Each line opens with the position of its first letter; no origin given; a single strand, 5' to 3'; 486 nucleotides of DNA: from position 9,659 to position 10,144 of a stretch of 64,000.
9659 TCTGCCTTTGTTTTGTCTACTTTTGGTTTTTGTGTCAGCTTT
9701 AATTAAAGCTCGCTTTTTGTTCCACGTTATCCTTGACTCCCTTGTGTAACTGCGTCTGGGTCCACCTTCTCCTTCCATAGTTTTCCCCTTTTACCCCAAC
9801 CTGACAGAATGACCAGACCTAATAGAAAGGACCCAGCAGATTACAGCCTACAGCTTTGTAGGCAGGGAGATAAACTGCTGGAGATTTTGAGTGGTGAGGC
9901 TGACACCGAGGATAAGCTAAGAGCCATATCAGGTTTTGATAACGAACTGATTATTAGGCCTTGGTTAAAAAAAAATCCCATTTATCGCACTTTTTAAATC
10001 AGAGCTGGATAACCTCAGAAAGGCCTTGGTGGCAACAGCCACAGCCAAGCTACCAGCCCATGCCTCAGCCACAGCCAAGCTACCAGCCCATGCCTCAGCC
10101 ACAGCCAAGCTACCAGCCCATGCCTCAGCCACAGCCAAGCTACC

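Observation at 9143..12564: Structurally intact, apparently very young non-autonomous LTR retroelement with no gag/pol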

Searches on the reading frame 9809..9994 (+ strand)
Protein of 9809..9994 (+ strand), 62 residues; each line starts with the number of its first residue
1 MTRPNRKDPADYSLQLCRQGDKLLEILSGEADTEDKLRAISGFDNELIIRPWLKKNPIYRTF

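Call 29: find_homologous_proteins(query=window:9809-9994:+, max_evalue=10)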
Query seq(62 aa): no candidate shares three 5-residue words with the query. No homologue found.
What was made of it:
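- Tried and rejected: The word-indexed protein search with the 62-aa leader ORF found no homologue (call 29).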
